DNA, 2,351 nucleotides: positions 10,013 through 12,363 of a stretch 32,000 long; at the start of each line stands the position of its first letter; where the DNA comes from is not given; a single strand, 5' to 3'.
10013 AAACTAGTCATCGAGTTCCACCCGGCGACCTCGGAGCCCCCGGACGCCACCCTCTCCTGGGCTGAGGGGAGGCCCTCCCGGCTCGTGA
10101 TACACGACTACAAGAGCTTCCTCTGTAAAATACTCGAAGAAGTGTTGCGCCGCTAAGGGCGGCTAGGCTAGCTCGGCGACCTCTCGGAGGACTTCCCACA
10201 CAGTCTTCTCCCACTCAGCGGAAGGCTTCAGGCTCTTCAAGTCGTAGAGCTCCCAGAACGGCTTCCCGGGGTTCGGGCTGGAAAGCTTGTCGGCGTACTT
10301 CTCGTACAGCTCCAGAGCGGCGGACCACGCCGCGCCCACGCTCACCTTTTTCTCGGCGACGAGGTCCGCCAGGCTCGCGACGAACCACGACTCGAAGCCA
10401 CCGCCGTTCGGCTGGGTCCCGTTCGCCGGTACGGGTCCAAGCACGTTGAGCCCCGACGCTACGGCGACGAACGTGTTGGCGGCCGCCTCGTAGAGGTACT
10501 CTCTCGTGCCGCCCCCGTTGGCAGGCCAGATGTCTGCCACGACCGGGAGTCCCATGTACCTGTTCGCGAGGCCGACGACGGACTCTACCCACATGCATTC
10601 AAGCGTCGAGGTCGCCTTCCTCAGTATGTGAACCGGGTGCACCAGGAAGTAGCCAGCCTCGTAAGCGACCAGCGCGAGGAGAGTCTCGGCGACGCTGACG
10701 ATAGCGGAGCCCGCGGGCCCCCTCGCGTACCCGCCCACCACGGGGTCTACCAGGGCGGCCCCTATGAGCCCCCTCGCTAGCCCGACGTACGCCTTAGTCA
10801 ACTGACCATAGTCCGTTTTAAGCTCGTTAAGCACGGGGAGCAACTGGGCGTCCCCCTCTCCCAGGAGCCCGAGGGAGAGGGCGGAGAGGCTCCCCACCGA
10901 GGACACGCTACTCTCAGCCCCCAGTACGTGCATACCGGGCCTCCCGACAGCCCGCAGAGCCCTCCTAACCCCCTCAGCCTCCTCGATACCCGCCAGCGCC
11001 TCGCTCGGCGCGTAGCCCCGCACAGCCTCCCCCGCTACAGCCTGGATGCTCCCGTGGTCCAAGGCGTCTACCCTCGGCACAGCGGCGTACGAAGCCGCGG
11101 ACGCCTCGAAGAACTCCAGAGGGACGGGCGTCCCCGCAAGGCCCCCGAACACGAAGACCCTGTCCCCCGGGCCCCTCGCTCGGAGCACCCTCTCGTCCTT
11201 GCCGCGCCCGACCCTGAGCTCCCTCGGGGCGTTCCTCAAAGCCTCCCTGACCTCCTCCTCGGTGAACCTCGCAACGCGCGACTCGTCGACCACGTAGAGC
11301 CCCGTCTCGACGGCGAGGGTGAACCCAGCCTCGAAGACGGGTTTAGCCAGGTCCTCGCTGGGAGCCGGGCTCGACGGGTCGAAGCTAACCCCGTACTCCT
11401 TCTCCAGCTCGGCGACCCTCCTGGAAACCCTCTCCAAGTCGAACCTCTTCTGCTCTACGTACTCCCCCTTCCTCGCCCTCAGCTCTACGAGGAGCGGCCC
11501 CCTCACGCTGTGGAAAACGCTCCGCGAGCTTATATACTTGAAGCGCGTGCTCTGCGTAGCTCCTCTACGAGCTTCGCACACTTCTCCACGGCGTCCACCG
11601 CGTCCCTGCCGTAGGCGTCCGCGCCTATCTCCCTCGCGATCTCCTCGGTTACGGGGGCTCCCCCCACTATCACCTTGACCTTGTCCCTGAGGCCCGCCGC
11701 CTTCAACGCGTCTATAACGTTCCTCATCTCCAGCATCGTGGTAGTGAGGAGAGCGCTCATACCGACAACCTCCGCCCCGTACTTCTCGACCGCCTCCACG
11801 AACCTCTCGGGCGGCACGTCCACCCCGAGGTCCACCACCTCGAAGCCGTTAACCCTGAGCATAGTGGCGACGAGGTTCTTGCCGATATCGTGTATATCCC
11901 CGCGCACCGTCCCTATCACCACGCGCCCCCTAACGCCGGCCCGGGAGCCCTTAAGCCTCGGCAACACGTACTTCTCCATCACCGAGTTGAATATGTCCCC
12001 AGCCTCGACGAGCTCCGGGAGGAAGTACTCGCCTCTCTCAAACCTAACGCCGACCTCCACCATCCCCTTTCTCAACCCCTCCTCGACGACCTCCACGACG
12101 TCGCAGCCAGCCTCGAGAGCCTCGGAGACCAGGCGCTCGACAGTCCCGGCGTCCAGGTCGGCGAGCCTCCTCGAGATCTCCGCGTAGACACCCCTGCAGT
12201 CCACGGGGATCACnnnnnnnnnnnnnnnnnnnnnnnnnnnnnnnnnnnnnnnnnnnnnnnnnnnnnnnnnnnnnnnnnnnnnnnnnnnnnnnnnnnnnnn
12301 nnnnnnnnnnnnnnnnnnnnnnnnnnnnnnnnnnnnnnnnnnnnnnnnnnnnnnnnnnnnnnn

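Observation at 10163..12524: Pyrrolysine-independent MtmB-family methyltransferase operon (CxxC protein, corrinoid protein, MtmB homologue) outside a methanogen context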

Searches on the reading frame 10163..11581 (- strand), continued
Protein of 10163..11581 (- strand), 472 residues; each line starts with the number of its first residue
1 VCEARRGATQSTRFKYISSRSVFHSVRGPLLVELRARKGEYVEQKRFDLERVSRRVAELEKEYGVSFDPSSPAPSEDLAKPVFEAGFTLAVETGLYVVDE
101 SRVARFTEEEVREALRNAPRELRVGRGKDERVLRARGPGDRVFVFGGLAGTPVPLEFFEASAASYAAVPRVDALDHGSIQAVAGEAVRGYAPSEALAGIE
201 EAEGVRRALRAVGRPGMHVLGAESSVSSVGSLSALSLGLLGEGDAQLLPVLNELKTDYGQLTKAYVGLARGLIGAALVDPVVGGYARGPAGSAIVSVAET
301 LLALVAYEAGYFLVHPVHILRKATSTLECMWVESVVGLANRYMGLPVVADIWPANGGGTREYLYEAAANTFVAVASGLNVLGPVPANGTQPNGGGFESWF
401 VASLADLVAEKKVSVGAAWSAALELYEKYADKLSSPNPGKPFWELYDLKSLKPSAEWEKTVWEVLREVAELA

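Call 54: search_solved_structures(query=P0036, max_evalue=1, show_alignments=1)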
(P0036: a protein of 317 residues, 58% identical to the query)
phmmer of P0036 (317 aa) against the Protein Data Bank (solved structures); distinct sequences matched with E-value up to 1: 2.
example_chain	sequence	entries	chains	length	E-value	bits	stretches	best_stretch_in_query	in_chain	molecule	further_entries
3lke_A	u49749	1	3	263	0.28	13.8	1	121-204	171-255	Enoyl-CoA hydratase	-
3gnj_A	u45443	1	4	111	0.73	12.5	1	191-251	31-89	Thioredoxin domain protein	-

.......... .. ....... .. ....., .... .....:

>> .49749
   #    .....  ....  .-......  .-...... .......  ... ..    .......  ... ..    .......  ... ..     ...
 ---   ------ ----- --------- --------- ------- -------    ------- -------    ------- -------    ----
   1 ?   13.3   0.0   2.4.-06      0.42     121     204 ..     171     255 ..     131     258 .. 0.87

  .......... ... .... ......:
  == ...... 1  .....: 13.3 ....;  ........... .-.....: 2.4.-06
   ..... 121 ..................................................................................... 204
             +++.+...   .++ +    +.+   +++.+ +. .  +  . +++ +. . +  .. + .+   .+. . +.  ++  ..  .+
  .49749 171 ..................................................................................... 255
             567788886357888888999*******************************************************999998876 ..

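Call 75: predict_structure(alignment_id=A2)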
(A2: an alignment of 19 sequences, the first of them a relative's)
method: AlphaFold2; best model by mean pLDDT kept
length: 309 residues; sequences in the alignment: 19
mean_pLDDT: 95.2   pTM: 0.92
mean pLDDT of the five models: 95.2, 95.2, 95.2, 95.2, 95.1
residues with pLDDT >= 90: 285; 70-90: 22; 50-70: 1; < 50: 1
segments of 3 or more residues with pLDDT < 50: none
pLDDT, mean of each block of 10 residues (from residue 1): 93 97 94 95 94 96 95 97 98 97 94 97 98 98 96 92 97 97 96 96 98 95 98 97 95 97 96 89 89 97 84
secondary structure, 60 per line:
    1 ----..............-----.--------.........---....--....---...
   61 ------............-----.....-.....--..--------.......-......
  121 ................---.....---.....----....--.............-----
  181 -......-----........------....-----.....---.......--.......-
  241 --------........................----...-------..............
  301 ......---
elements in order: H5-18 H33-41 E45-48 E51-54 H67-78 E84-88 H90-94 H115-136 E140-144 H148-151 H163-175 E182-187 H193-200 E207-210 H216-220 H224-230 E233-239 H249-266 E267-272 H287-306

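Call 79: fold_search(model_id=the predicted structure, library=pdb)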
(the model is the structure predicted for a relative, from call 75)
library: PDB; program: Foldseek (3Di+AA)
matches with E <= 10: 1408; with E <= 0.001: 52
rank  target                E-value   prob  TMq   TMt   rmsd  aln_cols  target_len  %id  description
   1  1xpg_A                3.8e-12  1.00  0.68  0.31   4.5       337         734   18  Crystal Structure of T. maritima Cobalamin-Independent Methionine Synthase complexed with Zn2+ and Methyltetrahydrofol (released 2005-03-01)
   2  1xr2_B                7.5e-12  1.00  0.71  0.32   3.9       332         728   19  Crystal Structure of oxidized T. maritima Cobalamin-Independent Methionine Synthase complexed with Methyltetrahydrofol (released 2005-03-01)
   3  1xdj_B                1.6e-11  1.00  0.72  0.33   4.0       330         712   18  Crystal Structure of T. maritima Cobalamin-Independent Methionine Synthase complexed with Zn2+ and Homocysteine (released 2005-03-01)
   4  1xdj_A                1.6e-11  1.00  0.71  0.32   4.0       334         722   18  Crystal Structure of T. maritima Cobalamin-Independent Methionine Synthase complexed with Zn2+ and Homocysteine (released 2005-03-01)
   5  1t7l_B                1.8e-11  1.00  0.69  0.31   4.5       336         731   18  Crystal Structure of Cobalamin-Independent Methionine Synthase from T. maritima (released 2005-03-01)
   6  1t7l_A                2.0e-11  1.00  0.70  0.31   4.1       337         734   18  Crystal Structure of Cobalamin-Independent Methionine Synthase from T. maritima (released 2005-03-01)
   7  3bq5_A                7.5e-11  1.00  0.69  0.32   4.3       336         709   20  Crystal Structure of T. maritima Cobalamin-Independent Methionine Synthase complexed with Zn2+ and Homocysteine (Monoc (released 2008-03-11)
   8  1u1h                  9.4e-11  1.00  0.69  0.31   4.3       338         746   16  A. thaliana cobalamine independent methionine synthase (released 2004-09-02)
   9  3bq5_B                9.9e-11  1.00  0.68  0.31   4.4       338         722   20  Crystal Structure of T. maritima Cobalamin-Independent Methionine Synthase complexed with Zn2+ and Homocysteine (Monoc (released 2008-03-11)
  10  3bq6_B                1.1e-10  1.00  0.65  0.30   4.4       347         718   19  Crystal Structure of T. maritima Cobalamin-Independent Methionine Synthase complexed with Zn2+ (Monoclinic) (released 2008-03-11)
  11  1xr2_A                1.9e-10  1.00  0.70  0.32   4.1       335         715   18  Crystal Structure of oxidized T. maritima Cobalamin-Independent Methionine Synthase complexed with Methyltetrahydrofol (released 2005-03-01)
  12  3l7r                  2.3e-10  1.00  0.68  0.31   4.3       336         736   17  crystal structure of MetE from streptococcus mutans (released 2011-01-12)
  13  3bq6_A                2.3e-10  1.00  0.67  0.31   4.3       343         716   19  Crystal Structure of T. maritima Cobalamin-Independent Methionine Synthase complexed with Zn2+ (Monoclinic) (released 2008-03-11)
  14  4l6h                  2.9e-10  1.00  0.66  0.29   4.8       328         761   16  Crystal structure of the Candida albicans Methionine Synthase in complex with Methotrexate and Homocysteine (released 2014-03-05)
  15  4l5z                  3.1e-10  1.00  0.65  0.29   4.3       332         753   17  Crystal structure of the Candida albicans Methionine Synthase in complex with Homocysteine (released 2014-03-05)
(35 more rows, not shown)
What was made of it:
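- Its AF2 model has pLDDT 95, and its best PDB matches are MetE catalytic barrels at E 4e-12 with TM about 0.7 (calls 75, 79).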

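Call 98: search_protein_families(library=ncbifam, proteins=[P0032, P0036, P0098, L003:6509-6997:+, L003:7066-8133:+], max_evalue=0.01)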
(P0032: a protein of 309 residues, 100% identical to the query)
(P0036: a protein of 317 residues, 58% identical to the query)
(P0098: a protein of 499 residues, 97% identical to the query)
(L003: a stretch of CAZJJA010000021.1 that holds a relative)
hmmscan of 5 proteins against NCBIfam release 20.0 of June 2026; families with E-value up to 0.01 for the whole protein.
P0032 (309 aa): 3 families
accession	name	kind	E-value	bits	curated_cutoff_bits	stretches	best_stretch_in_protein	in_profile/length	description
NF002119.0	PRK00957.1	equivalog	4.4e-16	58.9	258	1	2-279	32-285/306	methionine synthase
NF004712.0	PRK06052.1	subfamily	1.3e-05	24.4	387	0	9-41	41-73/344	methionine synthase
NF003317.0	PRK04326.1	equivalog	9.9e-05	21.6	406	1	228-304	250-320/340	methionine synthase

P0036 (317 aa): 5 families
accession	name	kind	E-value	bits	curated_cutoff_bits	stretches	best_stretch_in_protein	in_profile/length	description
NF002119.0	PRK00957.1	equivalog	6.4e-17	61.7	258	1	150-314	160-303/306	methionine synthase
NF003317.0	PRK04326.1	equivalog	1e-05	24.9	406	1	178-288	197-303/340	methionine synthase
NF004712.0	PRK06052.1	subfamily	0.0001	21.5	387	0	254-286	286-318/344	methionine synthase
NF003556.0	PRK05222.1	equivalog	0.0032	16.4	541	1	241-316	678-745/750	5-methyltetrahydropteroyltriglutamate--homocysteine S-methyltransferase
TIGR01371.1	met_syn_B12ind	equivalog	0.0049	16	929.95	1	241-315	685-751/754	5-methyltetrahydropteroyltriglutamate--homocysteine S-methyltransferase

P0098 (499 aa): 4 families
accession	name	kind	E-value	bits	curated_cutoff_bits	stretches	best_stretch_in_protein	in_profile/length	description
NF040756.1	corr_regen_AcsV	exception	1.3e-47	162.6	800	2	116-491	210-620/632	corrinoid activation/regeneration protein AcsV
TIGR04270.1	Rama_corrin_act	subfamily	1.4e-11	43.4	500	2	334-459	256-379/534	methylamine methyltransferase corrinoid protein reductive activase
TIGR01941.1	nqrF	equivalog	2e-06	27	295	1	18-91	45-121/405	NADH:ubiquinone reductase (Na(+)-transporting) subunit F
NF004317.0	PRK05713.1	equivalog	1.7e-05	24.3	338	1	18-90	12-84/312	iron-sulfur-binding ferredoxin reductase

L003:6509-6997:+ (162 aa): 15 families
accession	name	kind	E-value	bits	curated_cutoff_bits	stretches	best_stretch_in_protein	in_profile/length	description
NF041081.1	prot_lys_mtase_Arch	equivalog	5.3e-26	91.4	200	1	27-162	3-138/142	protein-lysine N-methyltransferase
NF011529.0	PRK14968.1-3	equivalog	4.6e-07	29.4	162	1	32-104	33-103/198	putative methyltransferase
TIGR00537.1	hemK_rel_arch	hypoth_equivalog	1.6e-05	24.7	87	1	27-106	14-89/179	HemK2/MTQ2 family protein methyltransferase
NF040703.1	cyclopro_CfaB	exception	7.6e-05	21.6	650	1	32-93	158-219/393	C17 cyclopropane fatty acid synthase CfaB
NF045667.1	MTase_DVU1556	equivalog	8.6e-05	22.1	155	1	22-75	11-64/213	DVU_1556 family methyltransferase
TIGR02469.1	CbiT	equivalog_domain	0.00011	22.5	78.3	1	27-131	13-120/124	precorrin-6Y C5,15-methyltransferase (decarboxylating) subunit CbiT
NF041675.1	sarc_dimgly_tmase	equivalog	0.00026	21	550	1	17-105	50-138/278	sarcosine/dimethylglycine N-methyltransferase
NF043040.1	corrin_prot_MT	hypoth_equivalog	0.0009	18.7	180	1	33-96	41-103/216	corrinoid protein-associated methyltransferase CpaM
NF050150.1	RiPP_MTase_ApyS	equivalog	0.0013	18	400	1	37-92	145-201/323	RiPP biosynthesis methyltransferase ApyS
NF008686.0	PRK11705.1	equivalog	0.0013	17.8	400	1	32-76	166-210/383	cyclopropane fatty acyl phospholipid synthase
TIGR03534.1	RF_mod_PrmC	equivalog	0.0018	17.8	199.1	1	18-103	73-160/253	peptide chain release factor N(5)-glutamine methyltransferase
TIGR00406.1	prmA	equivalog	0.0019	17.7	183.15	1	32-89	158-215/288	50S ribosomal protein L11 methyltransferase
TIGR00755.1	ksgA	equivalog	0.0068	15.8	171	1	19-124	15-119/256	16S rRNA (adenine(1518)-N(6)/adenine(1519)-N(6))-dimethyltransferase RsmA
NF047732.1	tRNAMtaseTrm5bMeth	equivalog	0.0074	15.3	500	1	32-105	197-268/337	tRNA (guanine(37)-N1)-methyltransferase Trm5b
TIGR04543.1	ketoArg_3Met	equivalog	0.0085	15.2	425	0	31-90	147-207/336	2-ketoarginine methyltransferase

L003:7066-8133:+ (355 aa): 70 families (the best 25 are shown)
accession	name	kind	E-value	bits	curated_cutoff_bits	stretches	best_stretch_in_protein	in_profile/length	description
TIGR01141.1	hisC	equivalog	3.6e-76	256.3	276.55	1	24-351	19-348/349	histidinol-phosphate transaminase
TIGR01140.1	L_thr_O3P_dcar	equivalog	1.6e-54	185.3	290.55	1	48-350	33-331/331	threonine-phosphate decarboxylase CobD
NF002877.0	PRK03317.1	equivalog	2.6e-45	154.8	409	1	29-353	35-367/374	histidinol-phosphate transaminase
NF002878.0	PRK03321.1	subfamily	1.9e-44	151.9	374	1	12-352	9-348/352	histidinol-phosphate transaminase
NF003496.0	PRK05166.1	equivalog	1.6e-40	139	540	1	29-353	40-370/373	histidinol-phosphate transaminase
NF002726.0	PRK02610.1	equivalog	6.6e-39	133.9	391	1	77-353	88-369/374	histidinol-phosphate transaminase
NF005915.1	PRK07908.1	equivalog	1.8e-34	119.6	360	1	56-350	40-332/332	Rv2231c family histidinol phosphate aminotransferase CobC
NF006580.0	PRK09105.1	subfamily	6.9e-34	117.3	444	1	60-352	78-370/375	pyridoxal phosphate-dependent aminotransferase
NF006014.0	PRK08153.1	equivalog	3.1e-33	115.2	510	1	33-353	41-364/370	pyridoxal phosphate-dependent aminotransferase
NF053748.1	bifunc_CobBC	exception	9.8e-32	110.2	950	1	56-350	508-797/797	bifunctional hydrogenobyrinic acid a,c-diamide synthase/histidinol phosphate aminotransferase CobBC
NF051461.1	pyoverd_PtaA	equivalog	1.4e-27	96.4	500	1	25-348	34-355/359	pyoverdine biosynthesis transaminase PtaA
NF041364.1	GntC_guanitoxin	equivalog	2.5e-27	95.7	415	1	68-304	42-301/356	guanitoxin biosynthesis PLP-dependent (S)-gamma-hydroxy-L-arginine cyclodehydratase GntC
NF006225.0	PRK08354.1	equivalog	3.4e-25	89.1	288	1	68-352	48-315/318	putative aminotransferase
NF005021.0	PRK06425.1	equivalog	5.4e-25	88.2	353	1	46-353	34-331/335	histidinol-phosphate aminotransferase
NF004870.0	PRK06225.1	equivalog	1.5e-20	73.3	351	1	52-299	54-313/380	pyridoxal phosphate-dependent aminotransferase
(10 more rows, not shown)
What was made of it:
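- Closest known: Core-MetE. Different: The MetE-like protein scores far below NCBIfam methionine-synthase cut-offs (59-62 bits against 258; call 98).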

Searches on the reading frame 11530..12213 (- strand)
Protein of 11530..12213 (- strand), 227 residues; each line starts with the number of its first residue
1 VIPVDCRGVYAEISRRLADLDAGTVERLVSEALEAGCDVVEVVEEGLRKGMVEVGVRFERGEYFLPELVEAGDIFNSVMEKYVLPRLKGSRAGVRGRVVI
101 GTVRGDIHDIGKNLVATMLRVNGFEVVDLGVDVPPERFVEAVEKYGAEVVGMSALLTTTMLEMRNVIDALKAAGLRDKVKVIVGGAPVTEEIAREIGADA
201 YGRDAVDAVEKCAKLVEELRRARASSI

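Call 3: search_protein_families(library=pfam, proteins=[window:11530-12213:-], max_evalue=0.1)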
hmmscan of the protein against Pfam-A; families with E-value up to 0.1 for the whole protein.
window:11530-12213:- (227 aa): 2 families
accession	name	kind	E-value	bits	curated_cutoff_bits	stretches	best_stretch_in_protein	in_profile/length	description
PF02310.24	B12-binding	-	4.6e-31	107.6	32.1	1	96-209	1-120/121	B12 binding domain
PF02607.22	B12-binding_2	-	1.4e-17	64.1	23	1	11-80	3-71/74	B12 binding domain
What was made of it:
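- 11530..12213 (-): Cognate corrinoid protein: B12-binding_2 helical cap plus a Rossmann B12-binding domain, base-off/His-on type. PF02607 E 1.4e-17 and PF02310 E 4.6e-31 (call 3).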

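Call 4: search_protein_families(library=ncbifam, proteins=[window:11530-12213:-], max_evalue=0.1)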
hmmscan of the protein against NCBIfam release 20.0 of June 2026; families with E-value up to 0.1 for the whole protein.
window:11530-12213:- (227 aa): 16 families
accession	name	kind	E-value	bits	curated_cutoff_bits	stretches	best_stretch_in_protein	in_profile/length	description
TIGR02370.1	pyl_corrinoid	subfamily_domain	2.5e-60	203.3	215.3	1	16-208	5-197/197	methyltransferase cognate corrinoid protein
NF047996.1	corrin_MtgC_2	exception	2.8e-60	203.4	370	1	10-217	5-211/212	glycine betaine-specific corrinoid protein MtgC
NF041607.1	dimeth_corrin_MtbC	equivalog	6.2e-58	195.7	350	1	27-215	15-202/203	dimethylamine corrinoid protein MtbC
NF047995.1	corrinoid_MtgC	exception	8.7e-51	172.4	310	1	9-216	4-213/215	glycine betaine-specific corrinoid protein MtgC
NF040669.1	MtaC2_Meth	equivalog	6.4e-41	140.5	450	1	9-217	42-247/267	methanol--corrinoid protein MtaC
TIGR02082.1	metH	equivalog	3.2e-39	134.3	1010.85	1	14-221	651-863/1182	methionine synthase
NF040655.1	MtaC_Meth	equivalog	3.1e-33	114.9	420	1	23-215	49-237/253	methanol--corrinoid protein MtaC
NF007024.0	PRK09490.1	equivalog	2.2e-32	111.8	1497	1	30-218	682-878/1234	methionine synthase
NF002612.0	PRK02261.1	equivalog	2.3e-15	56.4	110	1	97-188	5-95/148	methylaspartate mutase subunit S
NF052385.1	Lys_5_6_beta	equivalog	1.7e-11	44.3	280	1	120-203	135-222/241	lysine 5,6-aminomutase subunit beta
TIGR01501.1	MthylAspMutase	equivalog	2e-11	43.8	135.8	1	98-186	4-91/134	methylaspartate mutase subunit S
NF052513.1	TransRegCarH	equivalog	2e-11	43.7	400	1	11-199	85-262/274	HTH-type transcriptional repressor CarH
NF040743.1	ornith_mutase_E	equivalog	6.6e-11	40.9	800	1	97-218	597-725/730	D-ornithine 4,5-aminomutase subunit OraE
TIGR00640.1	acid_CoA_mut_C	subfamily_domain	2.9e-10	40.2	57.45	1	95-187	2-93/132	methylmalonyl-CoA mutase C-terminal domain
NF006944.0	PRK09426.1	equivalog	2.9e-08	32.1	876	1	91-200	585-695/721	methylmalonyl-CoA mutase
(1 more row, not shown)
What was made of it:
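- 11530..12213 (-): TIGR02370 scores 203.3 bits against a cut-off of 215.3; MtgC and MtbC models score similarly (call 4).
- Closest known: MtgB/MtgC and other Pyl-free MttB. Same: The window's corrinoid protein scores as well against the MtgC models as against MtbC (call 4).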

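Call 6: search_solved_structures(query=window:11530-12213:-, max_evalue=0.00001, show_alignments=0)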
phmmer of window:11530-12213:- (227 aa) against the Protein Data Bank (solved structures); distinct sequences matched with E-value up to 0.00001: 25.
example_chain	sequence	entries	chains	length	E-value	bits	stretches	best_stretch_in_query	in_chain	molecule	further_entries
1y80_A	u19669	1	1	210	1.5e-57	198.1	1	9-217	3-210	Predicted cobalamin binding protein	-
7xcn_M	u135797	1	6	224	8.4e-52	179.3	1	10-212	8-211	Trimethylamine methyltransferase corrinoid protein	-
4jgi_A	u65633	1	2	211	5.5e-50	173.4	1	15-215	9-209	Putative uncharacterized protein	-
3ezx_A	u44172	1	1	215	1.3e-38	136.2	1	22-211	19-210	Monomethylamine corrinoid protein 1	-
1bmt_A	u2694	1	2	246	1.8e-28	103.1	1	25-190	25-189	METHIONINE SYNTHASE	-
2i2x_B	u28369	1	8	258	1.9e-27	99.8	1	25-210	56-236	Methyltransferase 1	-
3bul_A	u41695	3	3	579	2.9e-27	99.1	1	25-190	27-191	Methionine synthase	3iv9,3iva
8ssc_A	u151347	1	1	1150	6.7e-27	98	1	14-219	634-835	Methionine synthase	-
8ssd_A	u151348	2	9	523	7.9e-27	97.8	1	14-219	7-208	Methionine synthase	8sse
9cbp_A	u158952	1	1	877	2.1e-26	96.3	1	14-218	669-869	Methionine synthase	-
1k7y_A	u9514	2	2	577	3.2e-26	95.7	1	25-190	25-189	methionine synthase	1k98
9cbq_A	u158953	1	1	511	4.8e-26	95.2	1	14-218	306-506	Methionine synthase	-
9cbr_A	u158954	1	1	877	5.6e-26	95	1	14-218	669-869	Methionine synthase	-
9cbo_A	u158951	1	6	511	6e-26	94.9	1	14-218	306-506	Methionine synthase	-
8g3h_A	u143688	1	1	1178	2.2e-22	83.2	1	25-220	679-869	Methionine synthase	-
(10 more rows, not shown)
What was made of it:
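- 11530..12213 (-): Best PDB matches are 1Y80, MttC 7XCN and MtmC 3EZX (call 6).
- On Methyltransferase-cognate corrinoid protein (MtmC/MtbC/MttC/MtgC type; TIGR02370): Best PDB relatives are 1Y80, MttC 7XCN and MtmC 3EZX; mutases score far lower (call 6).
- Tried and rejected: Rejected (calls 4, 6).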
